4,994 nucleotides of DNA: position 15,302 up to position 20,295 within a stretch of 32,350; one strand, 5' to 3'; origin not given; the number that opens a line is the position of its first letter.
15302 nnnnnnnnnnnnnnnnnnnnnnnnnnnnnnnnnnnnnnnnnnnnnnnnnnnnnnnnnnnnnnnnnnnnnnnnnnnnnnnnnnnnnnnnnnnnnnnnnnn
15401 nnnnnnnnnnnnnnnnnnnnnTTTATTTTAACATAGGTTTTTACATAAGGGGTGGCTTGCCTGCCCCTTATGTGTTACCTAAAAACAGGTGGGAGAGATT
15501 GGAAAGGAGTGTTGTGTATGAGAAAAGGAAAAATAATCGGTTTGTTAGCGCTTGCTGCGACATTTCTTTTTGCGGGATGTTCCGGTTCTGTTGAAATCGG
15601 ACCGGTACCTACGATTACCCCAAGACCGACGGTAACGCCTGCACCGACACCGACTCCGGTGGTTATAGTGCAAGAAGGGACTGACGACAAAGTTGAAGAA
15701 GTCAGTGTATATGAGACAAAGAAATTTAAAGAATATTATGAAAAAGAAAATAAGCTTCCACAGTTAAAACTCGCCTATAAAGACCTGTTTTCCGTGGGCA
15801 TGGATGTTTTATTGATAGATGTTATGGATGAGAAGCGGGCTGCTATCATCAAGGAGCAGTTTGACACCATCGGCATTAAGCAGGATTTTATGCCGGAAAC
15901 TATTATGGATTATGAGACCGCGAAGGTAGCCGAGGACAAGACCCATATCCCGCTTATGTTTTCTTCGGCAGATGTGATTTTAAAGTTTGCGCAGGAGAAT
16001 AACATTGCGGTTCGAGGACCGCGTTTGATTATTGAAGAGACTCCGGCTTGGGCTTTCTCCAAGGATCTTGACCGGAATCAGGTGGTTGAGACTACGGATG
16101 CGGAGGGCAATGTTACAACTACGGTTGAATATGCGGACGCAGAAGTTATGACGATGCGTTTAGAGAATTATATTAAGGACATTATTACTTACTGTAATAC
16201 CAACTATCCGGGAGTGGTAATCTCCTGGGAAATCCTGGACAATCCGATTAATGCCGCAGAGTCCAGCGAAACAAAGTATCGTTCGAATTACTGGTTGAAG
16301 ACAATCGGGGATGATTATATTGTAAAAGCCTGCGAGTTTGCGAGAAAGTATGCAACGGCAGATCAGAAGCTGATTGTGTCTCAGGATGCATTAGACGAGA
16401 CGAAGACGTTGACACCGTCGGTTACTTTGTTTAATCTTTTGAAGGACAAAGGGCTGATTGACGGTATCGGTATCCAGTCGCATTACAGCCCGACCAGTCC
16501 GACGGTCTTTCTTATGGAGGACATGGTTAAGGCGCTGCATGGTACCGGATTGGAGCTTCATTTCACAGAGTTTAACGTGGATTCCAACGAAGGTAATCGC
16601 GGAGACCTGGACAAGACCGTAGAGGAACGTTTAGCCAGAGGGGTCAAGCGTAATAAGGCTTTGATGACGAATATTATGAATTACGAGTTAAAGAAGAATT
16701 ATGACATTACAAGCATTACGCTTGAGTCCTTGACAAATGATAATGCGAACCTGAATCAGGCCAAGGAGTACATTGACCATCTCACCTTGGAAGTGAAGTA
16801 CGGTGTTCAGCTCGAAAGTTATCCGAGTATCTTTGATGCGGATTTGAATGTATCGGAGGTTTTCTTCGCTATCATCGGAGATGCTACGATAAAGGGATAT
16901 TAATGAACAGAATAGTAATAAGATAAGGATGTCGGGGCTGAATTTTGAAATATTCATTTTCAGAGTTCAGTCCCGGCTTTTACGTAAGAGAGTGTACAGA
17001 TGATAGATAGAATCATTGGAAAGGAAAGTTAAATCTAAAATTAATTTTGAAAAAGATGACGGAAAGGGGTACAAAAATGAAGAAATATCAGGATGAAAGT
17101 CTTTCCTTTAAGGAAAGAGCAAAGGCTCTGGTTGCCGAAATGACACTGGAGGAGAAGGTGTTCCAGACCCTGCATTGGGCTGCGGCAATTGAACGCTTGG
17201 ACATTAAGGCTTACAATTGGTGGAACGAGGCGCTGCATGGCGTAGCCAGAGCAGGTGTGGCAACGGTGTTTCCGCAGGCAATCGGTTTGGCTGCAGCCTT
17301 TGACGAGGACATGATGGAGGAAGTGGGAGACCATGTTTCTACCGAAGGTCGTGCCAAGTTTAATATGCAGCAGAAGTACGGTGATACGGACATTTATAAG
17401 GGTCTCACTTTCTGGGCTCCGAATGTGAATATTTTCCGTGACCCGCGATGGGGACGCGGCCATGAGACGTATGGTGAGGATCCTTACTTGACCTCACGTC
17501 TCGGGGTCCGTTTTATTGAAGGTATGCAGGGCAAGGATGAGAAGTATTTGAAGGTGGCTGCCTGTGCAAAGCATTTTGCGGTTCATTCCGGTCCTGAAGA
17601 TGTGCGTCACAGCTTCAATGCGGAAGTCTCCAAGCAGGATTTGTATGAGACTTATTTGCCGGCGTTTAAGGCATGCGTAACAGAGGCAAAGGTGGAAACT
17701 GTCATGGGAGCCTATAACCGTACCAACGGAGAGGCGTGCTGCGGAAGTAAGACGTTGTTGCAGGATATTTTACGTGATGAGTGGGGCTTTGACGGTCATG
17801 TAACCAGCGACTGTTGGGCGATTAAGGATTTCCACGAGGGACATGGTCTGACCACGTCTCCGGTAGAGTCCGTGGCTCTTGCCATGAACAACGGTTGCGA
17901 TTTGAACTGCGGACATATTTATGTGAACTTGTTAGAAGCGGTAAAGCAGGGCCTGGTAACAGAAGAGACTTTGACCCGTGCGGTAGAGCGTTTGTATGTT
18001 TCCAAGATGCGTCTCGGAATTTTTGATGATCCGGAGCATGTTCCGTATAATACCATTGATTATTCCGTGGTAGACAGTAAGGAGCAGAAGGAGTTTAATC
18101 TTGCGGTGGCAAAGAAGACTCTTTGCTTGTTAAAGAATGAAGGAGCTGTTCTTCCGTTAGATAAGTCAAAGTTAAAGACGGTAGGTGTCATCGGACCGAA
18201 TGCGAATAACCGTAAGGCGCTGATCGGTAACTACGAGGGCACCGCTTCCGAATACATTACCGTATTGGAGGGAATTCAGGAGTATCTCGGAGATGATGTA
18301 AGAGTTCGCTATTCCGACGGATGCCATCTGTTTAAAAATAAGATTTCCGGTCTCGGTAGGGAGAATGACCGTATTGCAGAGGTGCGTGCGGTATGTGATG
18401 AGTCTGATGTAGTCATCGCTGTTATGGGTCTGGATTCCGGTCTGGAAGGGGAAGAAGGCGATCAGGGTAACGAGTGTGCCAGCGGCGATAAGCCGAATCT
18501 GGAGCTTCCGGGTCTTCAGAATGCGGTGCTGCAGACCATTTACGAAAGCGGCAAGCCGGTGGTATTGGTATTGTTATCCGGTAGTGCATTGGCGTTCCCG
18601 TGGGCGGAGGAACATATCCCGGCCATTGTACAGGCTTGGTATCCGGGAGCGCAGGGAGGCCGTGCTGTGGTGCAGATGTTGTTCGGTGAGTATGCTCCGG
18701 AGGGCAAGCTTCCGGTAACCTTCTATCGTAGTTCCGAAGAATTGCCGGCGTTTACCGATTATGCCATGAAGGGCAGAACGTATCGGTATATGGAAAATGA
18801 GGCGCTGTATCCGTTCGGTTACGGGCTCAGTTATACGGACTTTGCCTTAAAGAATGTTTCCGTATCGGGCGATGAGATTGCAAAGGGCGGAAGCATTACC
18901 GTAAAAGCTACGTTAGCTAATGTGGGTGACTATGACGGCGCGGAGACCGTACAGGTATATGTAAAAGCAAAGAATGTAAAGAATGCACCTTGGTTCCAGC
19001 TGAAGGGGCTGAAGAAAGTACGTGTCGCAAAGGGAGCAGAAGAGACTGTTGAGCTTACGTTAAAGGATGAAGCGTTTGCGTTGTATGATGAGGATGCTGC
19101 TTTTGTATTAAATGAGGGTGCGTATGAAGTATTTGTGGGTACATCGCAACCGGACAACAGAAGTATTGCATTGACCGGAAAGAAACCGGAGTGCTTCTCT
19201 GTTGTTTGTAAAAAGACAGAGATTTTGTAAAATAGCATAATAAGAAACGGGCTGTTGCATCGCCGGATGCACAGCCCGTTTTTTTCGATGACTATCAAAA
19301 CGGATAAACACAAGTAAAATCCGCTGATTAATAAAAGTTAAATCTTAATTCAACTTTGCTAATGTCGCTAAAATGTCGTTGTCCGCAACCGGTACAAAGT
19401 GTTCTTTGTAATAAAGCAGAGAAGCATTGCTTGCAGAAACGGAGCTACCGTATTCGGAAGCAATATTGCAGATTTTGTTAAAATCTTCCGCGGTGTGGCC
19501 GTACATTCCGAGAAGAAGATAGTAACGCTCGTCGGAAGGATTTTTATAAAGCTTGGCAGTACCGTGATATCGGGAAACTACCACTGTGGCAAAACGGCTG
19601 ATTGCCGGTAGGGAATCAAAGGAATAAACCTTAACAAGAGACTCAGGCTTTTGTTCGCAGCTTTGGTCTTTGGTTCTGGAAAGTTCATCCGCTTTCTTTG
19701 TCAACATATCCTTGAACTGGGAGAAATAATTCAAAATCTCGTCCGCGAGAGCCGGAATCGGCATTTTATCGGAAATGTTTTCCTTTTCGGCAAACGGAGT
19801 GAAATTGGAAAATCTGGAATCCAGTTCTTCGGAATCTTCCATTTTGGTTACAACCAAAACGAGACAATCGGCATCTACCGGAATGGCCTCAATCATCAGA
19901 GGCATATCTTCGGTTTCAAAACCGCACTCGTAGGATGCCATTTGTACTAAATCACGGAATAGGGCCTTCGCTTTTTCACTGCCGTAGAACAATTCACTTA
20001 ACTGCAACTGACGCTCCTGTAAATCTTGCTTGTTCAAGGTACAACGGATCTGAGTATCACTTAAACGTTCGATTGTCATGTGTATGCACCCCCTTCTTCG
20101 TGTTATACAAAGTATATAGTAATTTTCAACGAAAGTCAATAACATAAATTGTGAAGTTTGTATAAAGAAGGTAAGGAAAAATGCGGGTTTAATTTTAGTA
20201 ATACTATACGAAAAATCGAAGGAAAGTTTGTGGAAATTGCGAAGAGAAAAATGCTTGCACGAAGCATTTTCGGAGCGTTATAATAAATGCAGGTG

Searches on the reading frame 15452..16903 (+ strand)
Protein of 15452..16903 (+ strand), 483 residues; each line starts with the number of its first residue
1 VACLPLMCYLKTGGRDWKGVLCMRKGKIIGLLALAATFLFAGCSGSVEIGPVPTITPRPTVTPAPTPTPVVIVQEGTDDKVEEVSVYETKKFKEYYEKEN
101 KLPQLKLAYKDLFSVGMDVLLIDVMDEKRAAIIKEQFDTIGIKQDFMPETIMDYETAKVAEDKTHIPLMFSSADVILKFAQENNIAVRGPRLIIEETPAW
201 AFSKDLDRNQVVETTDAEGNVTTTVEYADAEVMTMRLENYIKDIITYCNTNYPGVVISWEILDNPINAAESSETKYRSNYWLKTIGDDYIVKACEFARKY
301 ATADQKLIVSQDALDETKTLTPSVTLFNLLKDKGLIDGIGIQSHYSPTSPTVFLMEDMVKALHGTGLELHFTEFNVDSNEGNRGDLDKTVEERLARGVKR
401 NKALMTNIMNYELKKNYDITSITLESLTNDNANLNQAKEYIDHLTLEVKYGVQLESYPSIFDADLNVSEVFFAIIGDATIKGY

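Call 3: search_protein_families(library=pfam, proteins=[window:15452-16903:+], max_evalue=0.01)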
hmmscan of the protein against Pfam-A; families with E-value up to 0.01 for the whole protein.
window:15452-16903:+ (483 aa): 1 family
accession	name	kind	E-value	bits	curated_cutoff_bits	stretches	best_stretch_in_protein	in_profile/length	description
PF00331.26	Glyco_hydro_10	-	3.5e-34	118.9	22.1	1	105-475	2-309/311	Glycosyl hydrolase family 10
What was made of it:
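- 15518..16903 (+): GH10-like lipoprotein whose catalytic acid/base Glu is replaced by Asn. Glyco_hydro_10 E=3.5e-34 (call 3).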

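Call 4: search_protein_families(library=ncbifam, proteins=[window:15452-16903:+], max_evalue=0.01)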
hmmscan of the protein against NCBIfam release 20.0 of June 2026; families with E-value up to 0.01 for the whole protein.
window:15452-16903:+ (483 aa): 2 families
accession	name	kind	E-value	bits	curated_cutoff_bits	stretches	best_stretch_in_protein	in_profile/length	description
NF041944.1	Xylase_Ferestase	equivalog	5.2e-18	64.6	1200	1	105-387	2-262/694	bifunctional endo-1,4-beta-xylanase/feruloyl esterase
NF052345.1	S_layer_anammox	exception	0.005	14.2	1400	1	52-226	1396-1566/1596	Kustd1514 family S-layer glycoprotein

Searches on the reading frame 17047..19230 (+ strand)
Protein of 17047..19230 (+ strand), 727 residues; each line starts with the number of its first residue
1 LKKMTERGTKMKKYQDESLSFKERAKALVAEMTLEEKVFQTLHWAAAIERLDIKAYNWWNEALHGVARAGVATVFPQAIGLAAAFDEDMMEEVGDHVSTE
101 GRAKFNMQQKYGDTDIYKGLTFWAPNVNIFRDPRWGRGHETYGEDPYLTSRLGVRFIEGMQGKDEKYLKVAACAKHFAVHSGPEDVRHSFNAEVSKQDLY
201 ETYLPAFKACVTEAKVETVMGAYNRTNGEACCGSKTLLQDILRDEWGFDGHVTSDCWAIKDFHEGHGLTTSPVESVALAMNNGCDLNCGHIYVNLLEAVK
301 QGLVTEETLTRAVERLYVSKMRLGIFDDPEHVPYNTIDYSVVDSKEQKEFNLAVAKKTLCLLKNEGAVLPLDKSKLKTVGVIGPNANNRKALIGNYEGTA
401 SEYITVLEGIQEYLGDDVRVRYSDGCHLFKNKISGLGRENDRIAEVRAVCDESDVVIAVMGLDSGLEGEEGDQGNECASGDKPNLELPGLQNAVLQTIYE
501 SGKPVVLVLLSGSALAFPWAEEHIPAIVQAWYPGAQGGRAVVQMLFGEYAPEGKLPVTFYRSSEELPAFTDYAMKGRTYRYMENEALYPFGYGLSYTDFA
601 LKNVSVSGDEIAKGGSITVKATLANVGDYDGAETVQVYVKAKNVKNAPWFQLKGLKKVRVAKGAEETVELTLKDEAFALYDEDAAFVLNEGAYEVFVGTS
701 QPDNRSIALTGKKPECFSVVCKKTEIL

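Call 5: search_protein_families(library=pfam, proteins=[window:17047-19230:+], max_evalue=0.01)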
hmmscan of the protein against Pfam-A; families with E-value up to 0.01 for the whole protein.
window:17047-19230:+ (727 aa): 3 families
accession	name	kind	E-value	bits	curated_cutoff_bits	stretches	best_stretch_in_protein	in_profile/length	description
PF01915.27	Glyco_hydro_3_C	-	3.1e-55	187.7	31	1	360-596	2-200/200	Glycosyl hydrolase family 3 C-terminal domain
PF00933.27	Glyco_hydro_3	-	1.2e-48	166.7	27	1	50-316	60-313/316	Glycosyl hydrolase family 3 N terminal domain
PF14310.12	Fn3-like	-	1.4e-15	57.6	25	1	633-701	1-71/71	Fibronectin type III-like domain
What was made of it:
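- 17047..19230 (+): GH3 with no signal peptide, beta-xylosidase-like. Glyco_hydro_3, Glyco_hydro_3_C and Fn3-like (call 5).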

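Call 86: search_solved_structures(query=window:17047-19230:+, max_evalue=1e-40)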
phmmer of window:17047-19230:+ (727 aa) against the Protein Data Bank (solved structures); distinct sequences matched with E-value up to 1e-40: 38.
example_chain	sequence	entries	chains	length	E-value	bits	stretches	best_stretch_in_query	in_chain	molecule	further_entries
7zb3_A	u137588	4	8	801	2.6e-107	362.8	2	60-416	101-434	Beta-xylosidase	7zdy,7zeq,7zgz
8c7f_A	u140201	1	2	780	1.1e-106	360.7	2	60-416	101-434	Xylosidase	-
7vc6_A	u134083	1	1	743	4.5e-105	355.4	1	23-605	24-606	xylan 1,4-beta-xylosidase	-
7vc7_A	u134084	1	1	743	5.3e-105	355.2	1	23-605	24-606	xylan 1,4-beta-xylosidase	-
5z87_A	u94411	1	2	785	1.6e-96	327.2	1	50-704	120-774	EmGH1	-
3u48_A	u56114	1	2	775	9.9e-95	321.2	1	122-716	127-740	JMB19063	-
3u4a_A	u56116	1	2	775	4.8e-94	319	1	122-716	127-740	JMB19063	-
5tf0_A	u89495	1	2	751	1.7e-92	313.8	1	121-702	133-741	Glycosyl hydrolase family 3 N-terminal domain protein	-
5xxl_A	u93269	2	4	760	8.9e-86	291.6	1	121-711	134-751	Periplasmic beta-glucosidase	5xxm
6r5i_A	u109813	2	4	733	9.3e-86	291.6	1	70-708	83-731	Periplasmic beta-glucosidase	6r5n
5xxn_A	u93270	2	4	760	4.3e-85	289.4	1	121-711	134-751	Periplasmic beta-glucosidase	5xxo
6r5o_B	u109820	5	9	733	4.6e-85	289.3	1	70-708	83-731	Periplasmic beta-glucosidase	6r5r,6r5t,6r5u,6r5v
6r5r_A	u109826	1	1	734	4.6e-85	289.3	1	70-708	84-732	Periplasmic beta-glucosidase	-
6r5p_B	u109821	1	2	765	5.4e-85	289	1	70-708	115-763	Periplasmic beta-glucosidase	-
9urf_A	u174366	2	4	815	6.4e-85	288.8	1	121-706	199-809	beta-glucosidase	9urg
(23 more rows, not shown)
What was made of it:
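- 17047..19230 (+): Best PDB matches are beta-xylosidases, E about 1e-107 (call 86).
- The GH3 is closest to beta-xylosidases (call 86).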

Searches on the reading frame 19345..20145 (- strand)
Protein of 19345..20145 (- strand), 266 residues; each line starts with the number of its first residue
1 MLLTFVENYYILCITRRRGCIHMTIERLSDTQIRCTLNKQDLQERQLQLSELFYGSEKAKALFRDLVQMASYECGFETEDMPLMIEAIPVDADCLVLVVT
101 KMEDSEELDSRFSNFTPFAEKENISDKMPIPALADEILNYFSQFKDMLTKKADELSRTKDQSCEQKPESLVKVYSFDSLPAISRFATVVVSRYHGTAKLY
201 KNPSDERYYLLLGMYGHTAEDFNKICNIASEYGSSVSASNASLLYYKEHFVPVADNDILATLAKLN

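Call 5: search_protein_families(library=pfam, proteins=[window:19345-20145:-], max_evalue=0.01)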
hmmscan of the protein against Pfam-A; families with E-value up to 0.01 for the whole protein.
window:19345-20145:- (266 aa): 1 family
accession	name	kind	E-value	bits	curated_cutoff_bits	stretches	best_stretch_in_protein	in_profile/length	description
PF05389.17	MecA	-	1.8e-60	204.8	22.5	1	23-261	1-220/221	Negative regulator of genetic competence (MecA)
